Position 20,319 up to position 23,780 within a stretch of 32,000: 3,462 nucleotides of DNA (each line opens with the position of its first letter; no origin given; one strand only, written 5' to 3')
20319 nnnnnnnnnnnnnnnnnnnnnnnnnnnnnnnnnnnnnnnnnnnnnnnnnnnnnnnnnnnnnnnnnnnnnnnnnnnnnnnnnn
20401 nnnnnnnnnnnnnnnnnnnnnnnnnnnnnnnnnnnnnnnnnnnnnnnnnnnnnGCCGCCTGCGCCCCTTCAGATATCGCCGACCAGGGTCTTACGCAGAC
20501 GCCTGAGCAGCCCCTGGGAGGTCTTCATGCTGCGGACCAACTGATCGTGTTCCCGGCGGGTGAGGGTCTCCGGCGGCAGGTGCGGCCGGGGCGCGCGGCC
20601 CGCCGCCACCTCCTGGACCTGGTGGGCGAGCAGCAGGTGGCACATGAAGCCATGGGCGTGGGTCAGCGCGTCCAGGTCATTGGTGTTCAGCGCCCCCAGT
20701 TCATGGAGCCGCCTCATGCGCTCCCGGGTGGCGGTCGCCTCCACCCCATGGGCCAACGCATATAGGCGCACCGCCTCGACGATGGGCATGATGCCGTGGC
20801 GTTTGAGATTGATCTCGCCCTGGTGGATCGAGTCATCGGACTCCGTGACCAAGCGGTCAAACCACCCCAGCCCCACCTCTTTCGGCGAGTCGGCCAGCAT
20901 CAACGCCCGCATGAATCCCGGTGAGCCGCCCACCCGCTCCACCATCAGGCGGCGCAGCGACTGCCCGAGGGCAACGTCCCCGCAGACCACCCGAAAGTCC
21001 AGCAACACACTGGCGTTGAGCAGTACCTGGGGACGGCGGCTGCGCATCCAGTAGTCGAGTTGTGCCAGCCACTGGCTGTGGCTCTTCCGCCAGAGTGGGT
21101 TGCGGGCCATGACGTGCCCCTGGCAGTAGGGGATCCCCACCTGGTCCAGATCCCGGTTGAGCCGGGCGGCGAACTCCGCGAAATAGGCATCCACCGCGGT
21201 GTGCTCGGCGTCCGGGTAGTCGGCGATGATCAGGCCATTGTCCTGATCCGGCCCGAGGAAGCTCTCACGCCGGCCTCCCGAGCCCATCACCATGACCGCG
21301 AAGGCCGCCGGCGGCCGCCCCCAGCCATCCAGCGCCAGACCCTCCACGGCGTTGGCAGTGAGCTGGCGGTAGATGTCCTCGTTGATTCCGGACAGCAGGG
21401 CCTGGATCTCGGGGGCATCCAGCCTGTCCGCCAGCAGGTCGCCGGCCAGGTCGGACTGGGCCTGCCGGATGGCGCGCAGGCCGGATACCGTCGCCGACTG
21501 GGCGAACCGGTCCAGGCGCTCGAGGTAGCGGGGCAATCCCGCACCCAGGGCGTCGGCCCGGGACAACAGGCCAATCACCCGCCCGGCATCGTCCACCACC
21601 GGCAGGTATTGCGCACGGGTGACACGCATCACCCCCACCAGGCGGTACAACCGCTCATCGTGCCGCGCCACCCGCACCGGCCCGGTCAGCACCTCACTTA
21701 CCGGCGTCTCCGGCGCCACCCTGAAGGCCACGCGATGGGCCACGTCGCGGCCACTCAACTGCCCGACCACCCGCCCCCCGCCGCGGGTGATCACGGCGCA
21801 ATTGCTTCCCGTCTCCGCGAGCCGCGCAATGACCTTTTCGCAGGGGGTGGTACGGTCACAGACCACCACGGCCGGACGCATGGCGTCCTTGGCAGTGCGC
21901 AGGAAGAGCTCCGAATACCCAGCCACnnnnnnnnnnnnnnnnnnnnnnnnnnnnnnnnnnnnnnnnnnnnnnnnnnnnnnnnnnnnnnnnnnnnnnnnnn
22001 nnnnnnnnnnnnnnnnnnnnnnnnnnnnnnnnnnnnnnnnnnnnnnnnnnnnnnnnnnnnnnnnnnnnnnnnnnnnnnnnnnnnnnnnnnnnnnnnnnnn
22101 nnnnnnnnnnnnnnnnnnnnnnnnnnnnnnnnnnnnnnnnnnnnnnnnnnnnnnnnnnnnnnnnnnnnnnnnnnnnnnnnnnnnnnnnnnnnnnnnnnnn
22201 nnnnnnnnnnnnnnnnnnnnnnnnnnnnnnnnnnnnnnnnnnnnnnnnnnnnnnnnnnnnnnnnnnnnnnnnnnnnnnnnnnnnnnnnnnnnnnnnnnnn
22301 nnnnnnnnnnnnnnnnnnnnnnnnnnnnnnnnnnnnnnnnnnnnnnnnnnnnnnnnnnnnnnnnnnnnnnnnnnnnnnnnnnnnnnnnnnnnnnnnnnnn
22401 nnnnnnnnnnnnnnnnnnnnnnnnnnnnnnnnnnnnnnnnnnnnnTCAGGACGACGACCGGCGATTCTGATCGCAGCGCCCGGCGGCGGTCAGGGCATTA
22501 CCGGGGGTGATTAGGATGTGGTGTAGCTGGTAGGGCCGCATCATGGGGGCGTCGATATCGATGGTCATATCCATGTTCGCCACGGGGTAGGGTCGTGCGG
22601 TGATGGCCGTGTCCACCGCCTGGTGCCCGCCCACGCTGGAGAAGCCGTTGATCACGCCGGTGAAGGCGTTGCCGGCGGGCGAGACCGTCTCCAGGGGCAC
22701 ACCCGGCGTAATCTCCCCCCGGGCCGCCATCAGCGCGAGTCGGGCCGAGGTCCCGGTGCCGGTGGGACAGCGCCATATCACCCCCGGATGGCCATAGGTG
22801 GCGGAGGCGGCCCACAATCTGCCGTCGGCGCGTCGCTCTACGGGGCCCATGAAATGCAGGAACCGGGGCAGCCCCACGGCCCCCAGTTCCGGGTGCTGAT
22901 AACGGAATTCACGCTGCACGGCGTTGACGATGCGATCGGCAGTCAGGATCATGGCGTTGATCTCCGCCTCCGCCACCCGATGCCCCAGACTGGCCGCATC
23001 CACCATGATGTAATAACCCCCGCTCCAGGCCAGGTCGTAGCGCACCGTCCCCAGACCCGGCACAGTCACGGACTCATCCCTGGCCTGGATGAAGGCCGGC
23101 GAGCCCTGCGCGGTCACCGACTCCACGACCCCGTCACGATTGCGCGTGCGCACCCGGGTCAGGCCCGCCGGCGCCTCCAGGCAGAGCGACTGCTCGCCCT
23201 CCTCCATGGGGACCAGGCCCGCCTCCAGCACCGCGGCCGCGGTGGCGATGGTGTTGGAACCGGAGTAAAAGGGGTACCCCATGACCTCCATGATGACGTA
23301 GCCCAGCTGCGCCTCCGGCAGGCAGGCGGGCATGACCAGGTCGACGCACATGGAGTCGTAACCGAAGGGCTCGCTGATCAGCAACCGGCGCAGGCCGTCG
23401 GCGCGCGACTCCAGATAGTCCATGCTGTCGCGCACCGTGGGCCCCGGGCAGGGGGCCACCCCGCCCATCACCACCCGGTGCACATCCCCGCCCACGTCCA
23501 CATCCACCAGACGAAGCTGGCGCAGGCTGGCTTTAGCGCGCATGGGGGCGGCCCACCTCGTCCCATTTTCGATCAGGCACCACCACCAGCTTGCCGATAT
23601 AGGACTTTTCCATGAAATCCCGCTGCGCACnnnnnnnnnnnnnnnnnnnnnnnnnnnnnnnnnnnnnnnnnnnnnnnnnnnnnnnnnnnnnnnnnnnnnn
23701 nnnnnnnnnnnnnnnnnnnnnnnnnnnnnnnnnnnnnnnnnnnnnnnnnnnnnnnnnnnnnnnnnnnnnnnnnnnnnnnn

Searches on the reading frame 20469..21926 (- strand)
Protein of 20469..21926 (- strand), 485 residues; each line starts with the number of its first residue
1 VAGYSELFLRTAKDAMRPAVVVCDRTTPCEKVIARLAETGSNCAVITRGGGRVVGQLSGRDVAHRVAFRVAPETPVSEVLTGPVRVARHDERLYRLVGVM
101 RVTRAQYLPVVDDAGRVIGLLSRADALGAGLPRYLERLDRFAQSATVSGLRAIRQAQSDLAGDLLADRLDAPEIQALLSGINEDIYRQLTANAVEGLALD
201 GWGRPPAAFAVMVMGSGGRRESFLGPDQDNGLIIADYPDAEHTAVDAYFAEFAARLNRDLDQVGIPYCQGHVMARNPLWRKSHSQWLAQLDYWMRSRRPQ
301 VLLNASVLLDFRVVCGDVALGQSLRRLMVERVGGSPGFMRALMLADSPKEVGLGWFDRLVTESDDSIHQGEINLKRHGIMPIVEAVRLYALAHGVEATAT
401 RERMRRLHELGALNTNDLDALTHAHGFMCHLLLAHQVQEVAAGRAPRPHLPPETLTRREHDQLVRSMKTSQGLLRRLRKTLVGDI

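Call 7: search_protein_families(library=pfam, proteins=[window:20469-21926:-])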
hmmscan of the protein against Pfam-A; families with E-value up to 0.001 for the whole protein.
window:20469-21926:- (485 aa): 3 families
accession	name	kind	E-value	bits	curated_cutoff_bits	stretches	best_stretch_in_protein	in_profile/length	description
PF03445.19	DUF294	-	2.4e-41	141.3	21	1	157-299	3-137/138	Putative nucleotidyltransferase DUF294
PF10335.14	DUF294_C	-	2.7e-40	137.9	22.5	1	337-479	2-143/145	Putative nucleotidyltransferase substrate binding domain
PF00571.33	CBS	-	1.9e-13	50.9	24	2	76-129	1-54/57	CBS domain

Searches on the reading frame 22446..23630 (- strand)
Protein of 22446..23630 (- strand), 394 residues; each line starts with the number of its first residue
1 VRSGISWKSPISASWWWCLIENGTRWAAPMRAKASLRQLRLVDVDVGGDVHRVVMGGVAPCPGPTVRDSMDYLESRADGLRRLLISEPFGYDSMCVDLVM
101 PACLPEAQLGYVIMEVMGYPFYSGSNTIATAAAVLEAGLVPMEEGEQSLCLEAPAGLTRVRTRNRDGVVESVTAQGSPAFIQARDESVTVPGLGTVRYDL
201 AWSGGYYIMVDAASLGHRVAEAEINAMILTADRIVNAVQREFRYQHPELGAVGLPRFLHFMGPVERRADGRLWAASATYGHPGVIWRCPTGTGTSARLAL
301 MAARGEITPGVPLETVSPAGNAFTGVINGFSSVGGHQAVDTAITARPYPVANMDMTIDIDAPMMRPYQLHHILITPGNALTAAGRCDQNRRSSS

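Call 7: search_protein_families(library=pfam, proteins=[window:22446-23630:-])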
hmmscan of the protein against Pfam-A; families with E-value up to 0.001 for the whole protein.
window:22446-23630:- (394 aa): 1 family
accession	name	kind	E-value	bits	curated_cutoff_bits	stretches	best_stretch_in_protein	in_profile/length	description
PF05544.16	Pro_racemase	-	2.2e-74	250.9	27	1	42-364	2-321/325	Proline racemase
